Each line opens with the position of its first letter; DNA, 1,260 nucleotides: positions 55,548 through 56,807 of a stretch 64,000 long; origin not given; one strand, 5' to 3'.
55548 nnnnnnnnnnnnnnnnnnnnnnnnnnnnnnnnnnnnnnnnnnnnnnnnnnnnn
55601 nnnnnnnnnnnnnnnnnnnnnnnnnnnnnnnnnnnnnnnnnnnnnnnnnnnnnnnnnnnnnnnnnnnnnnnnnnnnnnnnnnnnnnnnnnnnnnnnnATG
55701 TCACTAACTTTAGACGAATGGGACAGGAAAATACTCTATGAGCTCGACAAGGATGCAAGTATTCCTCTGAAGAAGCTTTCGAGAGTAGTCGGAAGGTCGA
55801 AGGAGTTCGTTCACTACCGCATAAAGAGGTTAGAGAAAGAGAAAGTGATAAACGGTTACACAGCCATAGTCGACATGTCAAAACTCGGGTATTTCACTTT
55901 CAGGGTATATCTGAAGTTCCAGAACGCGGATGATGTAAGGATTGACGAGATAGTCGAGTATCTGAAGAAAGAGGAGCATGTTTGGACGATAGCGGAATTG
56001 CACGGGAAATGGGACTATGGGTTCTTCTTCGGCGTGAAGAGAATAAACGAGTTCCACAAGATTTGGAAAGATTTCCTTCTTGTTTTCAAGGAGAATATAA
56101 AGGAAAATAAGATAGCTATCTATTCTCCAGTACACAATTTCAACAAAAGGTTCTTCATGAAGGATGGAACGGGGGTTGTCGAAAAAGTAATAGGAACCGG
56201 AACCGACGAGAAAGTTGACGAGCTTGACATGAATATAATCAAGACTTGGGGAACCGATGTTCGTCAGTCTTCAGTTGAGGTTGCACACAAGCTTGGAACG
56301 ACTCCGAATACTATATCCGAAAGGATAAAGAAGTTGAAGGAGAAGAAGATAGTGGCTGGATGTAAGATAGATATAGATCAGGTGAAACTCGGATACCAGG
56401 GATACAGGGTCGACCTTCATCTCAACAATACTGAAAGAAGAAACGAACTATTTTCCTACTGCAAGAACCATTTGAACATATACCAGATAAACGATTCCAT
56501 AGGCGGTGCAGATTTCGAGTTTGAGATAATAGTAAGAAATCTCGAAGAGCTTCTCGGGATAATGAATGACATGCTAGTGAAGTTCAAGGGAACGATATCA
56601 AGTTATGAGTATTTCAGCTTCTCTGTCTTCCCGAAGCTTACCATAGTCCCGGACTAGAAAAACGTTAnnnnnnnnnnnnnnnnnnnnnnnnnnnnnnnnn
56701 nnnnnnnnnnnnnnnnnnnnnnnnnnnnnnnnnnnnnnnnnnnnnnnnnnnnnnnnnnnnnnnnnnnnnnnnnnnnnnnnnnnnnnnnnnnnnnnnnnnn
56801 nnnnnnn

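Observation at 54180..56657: Radical SAM, lipobox-bearing small protein and tandem Lrp: candidate RiPP-like or surface-peptide modification cassette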

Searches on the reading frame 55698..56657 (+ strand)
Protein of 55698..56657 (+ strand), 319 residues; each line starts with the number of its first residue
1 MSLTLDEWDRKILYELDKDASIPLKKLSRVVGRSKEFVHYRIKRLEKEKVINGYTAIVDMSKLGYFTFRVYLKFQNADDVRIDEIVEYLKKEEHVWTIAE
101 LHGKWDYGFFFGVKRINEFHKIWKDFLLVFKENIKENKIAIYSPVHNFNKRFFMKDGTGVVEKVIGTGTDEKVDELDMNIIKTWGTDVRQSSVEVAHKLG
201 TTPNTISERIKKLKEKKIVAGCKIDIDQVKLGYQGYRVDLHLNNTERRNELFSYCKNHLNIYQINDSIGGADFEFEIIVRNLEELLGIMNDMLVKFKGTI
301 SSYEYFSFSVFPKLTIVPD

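Call 3: search_protein_families(library=pfam, proteins=[window:55698-56657:+], max_evalue=0.01)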
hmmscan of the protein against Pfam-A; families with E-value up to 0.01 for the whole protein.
window:55698-56657:+ (319 aa): 10 families
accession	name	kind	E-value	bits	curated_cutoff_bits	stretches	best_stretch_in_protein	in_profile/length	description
PF13404.12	HTH_AsnC-type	-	3.9e-21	75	27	2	5-46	1-42/42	AsnC-type helix-turn-helix domain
PF13412.12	HTH_24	-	5.4e-17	61.5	21.9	2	5-51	1-47/48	Winged helix-turn-helix DNA-binding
PF13545.12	HTH_Crp_2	-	2.6e-05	24.5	27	0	193-226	26-61/70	Crp-like helix-turn-helix domain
PF12840.13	HTH_20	-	0.00014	22.2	27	0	190-219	19-48/51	Helix-turn-helix domain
PF22451.2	NirdL-like_HTH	-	0.00031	20.7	27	0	194-219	21-46/47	Siroheme decarboxylase NirDL-like HTH domain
PF08279.18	HTH_11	-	0.00043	20.5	25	0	196-234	22-55/55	HTH domain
PF01047.28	MarR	-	0.0012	19.1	24.6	0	11-48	7-44/59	MarR family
PF25212.1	HVO_A0114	-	0.0043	17.3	27.6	0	6-52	21-67/84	HVO_A0114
PF04182.18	B-block_TFIIIC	-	0.0087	16.5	22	0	26-53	23-50/73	B-block binding subunit of TFIIIC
PF00126.33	HTH_1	-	0.0094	16.3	26.6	0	192-215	16-39/60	Bacterial regulatory helix-turn-helix protein, lysR family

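Call 4: search_protein_families(library=ncbifam, proteins=[window:55698-56657:+], max_evalue=0.01)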
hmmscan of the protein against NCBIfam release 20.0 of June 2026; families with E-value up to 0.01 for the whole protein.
window:55698-56657:+ (319 aa): 10 families
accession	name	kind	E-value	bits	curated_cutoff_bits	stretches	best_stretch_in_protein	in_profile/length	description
NF040820.1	trans_reg_LrpA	equivalog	7.8e-21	74.5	250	2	5-95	2-90/141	HTH-type transcriptional regulator LrpA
NF008384.0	PRK11179.1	equivalog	7.2e-20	71.4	227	2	170-234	4-68/153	transcriptional regulator AsnC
NF008370.0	PRK11169.1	equivalog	4.7e-19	68.7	233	2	4-128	11-136/164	leucine-responsive transcriptional regulator Lrp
NF041396.1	TranRegLrp_Halo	equivalog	1.2e-15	57.7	190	2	4-118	2-114/149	HTH-type transcriptional regulator Lrp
NF053758.1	ChrTpTrnRegChrS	equivalog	6.3e-14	52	250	2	3-103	10-108/158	chromate efflux transcriptional regulator ChrS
NF040947.1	trans_reg_LysM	equivalog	1.1e-12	47.8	180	2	5-121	1-113/136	HTH-type transcriptional regulator LysM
NF041395.1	TranRegLrpA1_Halo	equivalog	2.2e-10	40.7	250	1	9-65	7-63/142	HTH-type transcriptional regulator LrpA1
NF040708.3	Siroheme_Dcarb_AhbA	equivalog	4.9e-09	36.1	140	1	10-78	2-73/144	siroheme decarboxylase subunit alpha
NF040707.3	Siroheme_Dcarb_AhbB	equivalog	2.4e-06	27.3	125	1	21-110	13-103/146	siroheme decarboxylase subunit beta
TIGR01884.1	cas_HTH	subfamily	1.4e-05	24.6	60.2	1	171-220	138-187/202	CRISPR-associated CARF protein Csa3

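Call 15: search_solved_structures(query=window:55698-56654:+, max_evalue=0.01, show_alignments=0)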
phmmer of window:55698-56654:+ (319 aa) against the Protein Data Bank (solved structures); distinct sequences matched with E-value up to 0.01: 24.
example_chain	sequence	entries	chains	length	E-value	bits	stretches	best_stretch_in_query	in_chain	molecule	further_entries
2cyy_A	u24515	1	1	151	2.2e-11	46.7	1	2-118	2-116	Putative HTH-type transcriptional regulator PH1519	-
1ri7_A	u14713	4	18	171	3.3e-11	46.2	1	2-118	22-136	Putative transcriptional regulator | Putative HTH-type transcriptional regulator PH1519 | Uncharacterized HTH-type transcriptional regulator PH1519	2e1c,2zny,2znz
1i1g_A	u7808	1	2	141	2.9e-08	36.5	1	5-95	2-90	TRANSCRIPTIONAL REGULATOR LRPA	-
7fby_A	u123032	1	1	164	8.6e-08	35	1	3-144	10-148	Transcriptional regulatory protein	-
9w4v_A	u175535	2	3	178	1.2e-07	34.5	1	3-142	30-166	Uncharacterized HTH-type transcriptional regulator PH0140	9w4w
2cfx_A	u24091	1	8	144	7.4e-07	31.9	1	172-277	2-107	HTH-TYPE TRANSCRIPTIONAL REGULATOR LRPC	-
2cg4_A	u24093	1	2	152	9.4e-07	31.5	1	173-234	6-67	REGULATORY PROTEIN ASNC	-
2gqq_A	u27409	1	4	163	1.2e-06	31.2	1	5-128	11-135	Leucine-responsive regulatory protein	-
2l4a_A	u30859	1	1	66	7.8e-06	28.5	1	5-58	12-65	Leucine responsive regulatory protein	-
2ia0_A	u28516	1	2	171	8e-06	28.5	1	3-59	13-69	Putative HTH-type transcriptional regulator PF0864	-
8q90_A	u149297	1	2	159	2.1e-05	27.1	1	3-107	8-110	AsnC family transcriptional regulator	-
2qz8_A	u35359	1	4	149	2.4e-05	26.9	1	4-107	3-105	Probable transcriptional regulatory protein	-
2efo_A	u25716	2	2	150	3e-05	26.6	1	5-114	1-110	150aa long hypothetical transcriptional regulator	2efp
2dbb_A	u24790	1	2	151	3.1e-05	26.6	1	5-145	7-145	Putative HTH-type transcriptional regulator PH0061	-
4pcq_A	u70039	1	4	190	4.1e-05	26.2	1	172-286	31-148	Possible transcriptional regulatory protein (Probably Lrp/AsnC-family)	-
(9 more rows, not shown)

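Call 34: find_homologous_proteins(query=window:55698-56654:+, max_evalue=0.00001)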
Query window:55698-56654:+ (319 aa): 504 proteins with E <= 0.00001 among 1937 candidates; the best 120 are listed.
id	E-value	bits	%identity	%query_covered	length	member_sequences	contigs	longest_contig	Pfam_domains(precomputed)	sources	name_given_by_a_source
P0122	2.7e-210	715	100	100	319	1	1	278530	PF13412.13,PF13404.13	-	-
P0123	5.2e-185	632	87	100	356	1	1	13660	PF13412.13,PF13404.13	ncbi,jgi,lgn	-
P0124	6.8e-185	632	87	100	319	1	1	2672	PF13412.13,PF13404.13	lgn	-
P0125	1.7e-184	630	87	100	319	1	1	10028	PF13412.13,PF13404.13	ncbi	-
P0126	4.9e-174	596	83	100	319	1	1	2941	PF13412.13,PF01037.29,PF13404.13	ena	-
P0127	9.7e-169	579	80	100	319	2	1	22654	PF13412.13,PF01037.29,PF13404.13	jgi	jgi:DNA-binding Lrp family transcriptional regulator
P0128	2.7e-159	548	74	100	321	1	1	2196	PF22451.3,PF13412.13,PF01037.29,PF13404.13,PF13545.13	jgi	-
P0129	6.8e-157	540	73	100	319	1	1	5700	PF22451.3,PF01047.29,PF12840.14,PF13412.13,PF13404.13,PF13545.13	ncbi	-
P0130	3.5e-156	537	73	100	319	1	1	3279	PF13412.13,PF01037.29,PF13404.13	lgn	-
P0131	3.1e-155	534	73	100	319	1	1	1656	PF01047.29,PF13412.13,PF08279.19,PF13404.13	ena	-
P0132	8.0e-152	523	74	100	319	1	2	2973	PF01047.29,PF13412.13,PF08279.19,PF01037.29,PF13404.13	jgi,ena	-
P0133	1.7e-151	522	71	100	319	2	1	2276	PF12840.14,PF13412.13,PF08279.19,PF13404.13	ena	-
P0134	1.4e-150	519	72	100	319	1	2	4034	PF01047.29,PF13412.13,PF08279.19,PF01037.29,PF13404.13,PF13545.13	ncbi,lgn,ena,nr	ncbi:MAG: Lrp/AsnC family transcriptional regulator [Candidatus Aenigmarchaeota archaeon]|nr:Lrp/Asn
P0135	1.7e-148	512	70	100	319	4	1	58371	PF12840.14,PF13412.13,PF01037.29,PF13404.13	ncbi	ncbi:MAG: Lrp/AsnC family transcriptional regulator [Candidatus Aenigmatarchaeota archaeon]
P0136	5.9e-148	510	70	100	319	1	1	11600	PF01047.29,PF13412.13,PF01037.29,PF13404.13,PF13545.13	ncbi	-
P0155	4.4e-103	363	51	100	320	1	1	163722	PF13412.13,PF13404.13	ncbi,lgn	ncbi:MAG: Lrp/AsnC family transcriptional regulator [Candidatus Pacearchaeota archaeon]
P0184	2.2e-99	351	50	99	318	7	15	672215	PF01047.29,PF13412.13,PF01037.29,PF13404.13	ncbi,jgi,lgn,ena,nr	ncbi:Lrp/AsnC family transcriptional regulator [Candidatus Woesearchaeota archaeon]|jgi:Lrp/AsnC fam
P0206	5.6e-98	346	51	99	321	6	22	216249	PF13412.13,PF08279.19,PF13404.13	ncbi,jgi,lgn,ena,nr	ncbi:MAG: AsnC/Lrp family transcriptional regulator [archaeon GW2011_AR3]|nr:MAG: AsnC/Lrp family tr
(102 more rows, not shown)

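Call 35: find_encoding_contigs(protein=P0155, flank=4000, max_places=2)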
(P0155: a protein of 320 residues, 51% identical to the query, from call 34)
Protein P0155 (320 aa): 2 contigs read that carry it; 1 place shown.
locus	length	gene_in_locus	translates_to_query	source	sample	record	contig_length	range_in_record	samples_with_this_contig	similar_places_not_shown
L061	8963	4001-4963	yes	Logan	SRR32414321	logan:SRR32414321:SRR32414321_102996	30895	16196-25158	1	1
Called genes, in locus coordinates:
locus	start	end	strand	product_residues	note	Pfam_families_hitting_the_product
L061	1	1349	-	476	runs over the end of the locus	PF00270:DEAD, PF04851:ResIII, PF00271:Helicase_C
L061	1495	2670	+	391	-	PF01142:TruD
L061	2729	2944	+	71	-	-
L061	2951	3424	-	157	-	PF00254:FKBP_C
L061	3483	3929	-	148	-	-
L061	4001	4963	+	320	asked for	PF13404:HTH_AsnC-type (faint), PF13412:HTH_24 (faint)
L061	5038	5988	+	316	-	-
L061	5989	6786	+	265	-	-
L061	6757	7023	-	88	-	-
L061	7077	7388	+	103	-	PF00085:Thioredoxin, PF14595:Thioredoxin_9 (weak), PF13098:Thioredoxin_2 (weak), PF13192:Thioredoxin_3 (weak)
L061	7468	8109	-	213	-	PF07885:Ion_trans_2 (weak)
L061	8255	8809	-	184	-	-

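Call 36: find_encoding_contigs(protein=P0184, flank=4000, max_places=3)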
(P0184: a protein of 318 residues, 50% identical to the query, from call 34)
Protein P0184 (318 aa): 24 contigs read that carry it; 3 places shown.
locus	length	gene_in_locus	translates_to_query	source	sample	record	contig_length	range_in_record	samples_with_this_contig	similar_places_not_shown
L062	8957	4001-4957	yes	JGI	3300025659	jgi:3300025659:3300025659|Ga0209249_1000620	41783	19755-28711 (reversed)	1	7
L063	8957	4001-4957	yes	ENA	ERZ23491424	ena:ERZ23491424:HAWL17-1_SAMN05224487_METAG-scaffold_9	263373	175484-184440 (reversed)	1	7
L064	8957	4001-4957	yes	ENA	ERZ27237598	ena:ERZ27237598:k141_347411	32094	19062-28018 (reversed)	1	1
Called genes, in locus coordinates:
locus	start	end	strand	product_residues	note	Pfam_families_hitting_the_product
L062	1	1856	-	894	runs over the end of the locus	PF00133:tRNA-synt_1, PF01406:tRNA-synt_1e (faint), PF09334:tRNA-synt_1g, PF13603:tRNA-synt_1_2, PF00133:tRNA-synt_1, PF08264:Anticodon_1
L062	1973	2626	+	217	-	PF00485:PRK, PF13238:AAA_18 (weak)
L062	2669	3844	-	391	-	PF13458:Peripla_BP_6, PF13433:Peripla_BP_5, PF01094:ANF_receptor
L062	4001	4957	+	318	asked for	PF01047:MarR (faint), PF13404:HTH_AsnC-type (weak), PF13412:HTH_24, PF01037:AsnC_trans_reg (faint), PF13404:HTH_AsnC-type (weak)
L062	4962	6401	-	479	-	PF00478:IMPDH, PF00571:CBS, PF03060:NMO (weak), PF01070:FMN_dh (weak)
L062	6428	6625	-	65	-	PF01194:RNA_pol_N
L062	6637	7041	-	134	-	PF00380:Ribosomal_S9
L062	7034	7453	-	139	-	PF00572:Ribosomal_L13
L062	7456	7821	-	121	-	PF17135:Ribosomal_L18, PF00828:Ribosomal_L27A (weak)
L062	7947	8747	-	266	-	PF01193:RNA_pol_L, PF01000:RNA_pol_A_bac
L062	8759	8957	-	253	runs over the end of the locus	PF00411:Ribosomal_S11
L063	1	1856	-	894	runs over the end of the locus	PF00133:tRNA-synt_1, PF01406:tRNA-synt_1e (faint), PF09334:tRNA-synt_1g, PF13603:tRNA-synt_1_2, PF00133:tRNA-synt_1, PF08264:Anticodon_1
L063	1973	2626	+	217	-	PF00485:PRK, PF13238:AAA_18 (weak)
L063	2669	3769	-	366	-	PF13433:Peripla_BP_5, PF13458:Peripla_BP_6, PF01094:ANF_receptor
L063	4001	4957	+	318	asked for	PF01047:MarR (faint), PF13404:HTH_AsnC-type (weak), PF13412:HTH_24, PF01037:AsnC_trans_reg (faint), PF13404:HTH_AsnC-type (weak)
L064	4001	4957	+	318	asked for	PF01047:MarR (faint), PF13404:HTH_AsnC-type (weak), PF13412:HTH_24, PF01037:AsnC_trans_reg (faint), PF13404:HTH_AsnC-type (weak)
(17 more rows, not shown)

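Call 37: find_encoding_contigs(protein=P0206, flank=4000, max_places=3)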
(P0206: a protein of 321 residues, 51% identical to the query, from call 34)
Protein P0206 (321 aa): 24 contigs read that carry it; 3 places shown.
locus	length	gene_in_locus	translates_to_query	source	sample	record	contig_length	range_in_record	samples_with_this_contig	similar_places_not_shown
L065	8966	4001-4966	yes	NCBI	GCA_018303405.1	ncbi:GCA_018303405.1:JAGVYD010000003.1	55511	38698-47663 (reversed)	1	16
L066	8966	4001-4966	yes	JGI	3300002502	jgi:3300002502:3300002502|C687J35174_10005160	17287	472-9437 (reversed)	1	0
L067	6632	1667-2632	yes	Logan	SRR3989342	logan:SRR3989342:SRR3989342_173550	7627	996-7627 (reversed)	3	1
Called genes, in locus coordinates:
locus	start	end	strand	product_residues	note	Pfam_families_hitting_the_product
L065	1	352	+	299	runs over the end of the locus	PF23435:DUF7121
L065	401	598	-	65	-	PF01599:Ribosomal_S27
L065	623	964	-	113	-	PF01282:Ribosomal_S24e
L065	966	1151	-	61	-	PF06093:Spt4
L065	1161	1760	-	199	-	PF03876:SHS2_Rpb7-N, PF00575:S1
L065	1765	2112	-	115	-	PF18477:PIN_9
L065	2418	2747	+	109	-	-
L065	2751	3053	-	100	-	-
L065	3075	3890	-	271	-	-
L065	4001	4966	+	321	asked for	PF08279:HTH_11 (faint), PF13412:HTH_24, PF13404:HTH_AsnC-type (weak), PF13412:HTH_24 (weak)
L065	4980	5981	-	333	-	PF13091:PLDc_2, PF00614:PLDc (faint), PF13091:PLDc_2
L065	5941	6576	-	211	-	-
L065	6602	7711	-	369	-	PF01464:SLT (weak)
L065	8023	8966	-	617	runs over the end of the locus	PF05362:Lon_C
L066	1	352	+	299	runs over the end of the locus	PF23435:DUF7121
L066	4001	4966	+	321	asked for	PF08279:HTH_11 (faint), PF13412:HTH_24, PF13404:HTH_AsnC-type (weak), PF13412:HTH_24 (weak)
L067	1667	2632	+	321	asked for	PF08279:HTH_11 (faint), PF13412:HTH_24, PF13404:HTH_AsnC-type (weak), PF13412:HTH_24 (weak)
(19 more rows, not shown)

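Call 39: search_protein_families(library=padloc, proteins=[window:55698-56654:+], max_evalue=0.01)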
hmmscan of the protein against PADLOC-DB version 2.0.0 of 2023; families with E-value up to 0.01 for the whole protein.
window:55698-56654:+ (319 aa): 9 families
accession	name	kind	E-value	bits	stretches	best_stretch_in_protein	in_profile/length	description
PDLC01434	CasR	-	4.4e-08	31.2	1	172-220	125-172/191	"CAS-I,CAS-II,CAS-III,CAS-IV,CAS-V,CAS-VI; associated_signaling"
PDLC01268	CasR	-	5.4e-07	27.8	1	174-220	123-168/179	"CAS-I,CAS-II,CAS-III,CAS-IV,CAS-V,CAS-VI; associated_signaling"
PDLC01848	CARF3--CARF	-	1.1e-06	26.4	1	158-221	121-181/197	-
PDLC01866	CARF3--CARF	-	1.8e-06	26.1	0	169-223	133-188/207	-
PDLC01879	CARF3--CARF_TM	-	6.5e-05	20.7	0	5-70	154-219/222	-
PDLC01438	Csa3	-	0.00011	20.4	0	6-97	147-222/305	"CAS-I,CAS-II,CAS-III,CAS-IV,CAS-V,CAS-VI; associated_signaling"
PDLC01865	CARF3--CARF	-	0.0016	16.1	1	136-235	132-207/215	-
PDLC01850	CARF3--CARF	-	0.0022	15.9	0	175-219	145-189/209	-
PDLC01852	CARF3--CARF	-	0.0028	15.6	0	168-220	136-188/208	-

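Call 46: search_solved_structures(query=A3, max_evalue=10)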
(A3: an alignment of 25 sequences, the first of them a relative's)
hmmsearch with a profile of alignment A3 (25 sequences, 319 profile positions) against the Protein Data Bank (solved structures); distinct sequences matched with E-value up to 10: 36.
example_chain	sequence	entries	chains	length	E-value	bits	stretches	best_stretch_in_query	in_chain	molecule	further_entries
1i1g_A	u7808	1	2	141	1.7e-15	60.2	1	173-299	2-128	TRANSCRIPTIONAL REGULATOR LRPA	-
2cg4_A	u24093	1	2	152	2e-11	46.8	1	173-295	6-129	REGULATORY PROTEIN ASNC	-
1ri7_A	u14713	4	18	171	5.4e-11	45.5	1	168-290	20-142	Putative transcriptional regulator | Putative HTH-type transcriptional regulator PH1519 | Uncharacterized HTH-type transcriptional regulator PH1519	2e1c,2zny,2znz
2cfx_A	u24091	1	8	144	9.1e-11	44.7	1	172-291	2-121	HTH-TYPE TRANSCRIPTIONAL REGULATOR LRPC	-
2cyy_A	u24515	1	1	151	9.6e-11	44.6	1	173-290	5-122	Putative HTH-type transcriptional regulator PH1519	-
2efo_A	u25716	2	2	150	5.2e-10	42.2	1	5-121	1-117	150aa long hypothetical transcriptional regulator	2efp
2pmh_A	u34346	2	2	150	9e-10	41.5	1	5-121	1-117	150aa long hypothetical transcriptional regulator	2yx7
2efq_A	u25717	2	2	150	9e-10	41.4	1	5-121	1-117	150aa long hypothetical transcriptional regulator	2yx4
2e7w_A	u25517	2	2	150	9.8e-10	41.3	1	5-121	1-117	150aa long hypothetical transcriptional regulator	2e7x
7fby_A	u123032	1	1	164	1e-09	41.3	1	169-297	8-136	Transcriptional regulatory protein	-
2efn_A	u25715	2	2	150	1.2e-09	41.1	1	5-121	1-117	150aa long hypothetical transcriptional regulator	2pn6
9w4v_A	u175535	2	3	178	1.5e-09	40.7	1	168-297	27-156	Uncharacterized HTH-type transcriptional regulator PH0140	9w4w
3i4p_A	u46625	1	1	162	5.1e-09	39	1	5-130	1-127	Transcriptional regulator, AsnC family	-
2gqq_A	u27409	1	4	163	7.4e-09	38.4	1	4-129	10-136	Leucine-responsive regulatory protein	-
2ia0_A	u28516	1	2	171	2e-08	37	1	2-58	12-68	Putative HTH-type transcriptional regulator PF0864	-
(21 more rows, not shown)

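Call 50: predict_structure(alignment_id=A3)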
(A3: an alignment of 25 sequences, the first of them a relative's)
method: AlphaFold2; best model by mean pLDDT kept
length: 319 residues; sequences in the alignment: 25
mean_pLDDT: 91.7   pTM: 0.86
mean pLDDT of the five models: 91.7, 89.3, 88.1, 73.1, 69.7
residues with pLDDT >= 90: 258; 70-90: 53; 50-70: 7; < 50: 1
segments of 3 or more residues with pLDDT < 50: none
pLDDT, mean of each block of 10 residues (from residue 1): 84 95 96 97 95 93 91 94 93 90 90 92 95 94 89 80 89 95 94 96 97 95 91 92 93 94 87 92 96 95 88 70
secondary structure, 60 per line:
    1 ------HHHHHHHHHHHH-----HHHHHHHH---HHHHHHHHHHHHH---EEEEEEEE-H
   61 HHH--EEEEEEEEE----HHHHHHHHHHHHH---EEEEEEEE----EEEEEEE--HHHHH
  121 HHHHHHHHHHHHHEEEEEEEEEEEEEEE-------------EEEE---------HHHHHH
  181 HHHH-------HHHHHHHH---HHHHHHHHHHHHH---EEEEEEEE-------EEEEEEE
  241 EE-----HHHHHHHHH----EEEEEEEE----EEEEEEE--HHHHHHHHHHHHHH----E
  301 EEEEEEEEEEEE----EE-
elements in order: H7-18 H24-31 H35-47 E51-58 H60-63 E66-74 H79-91 E95-102 E107-113 H116-133 E134-148 E162-165 H175-184 H192-199 H203-215 E219-226 E234-242 H248-256 E261-268 E273-279 H282-295 E300-312
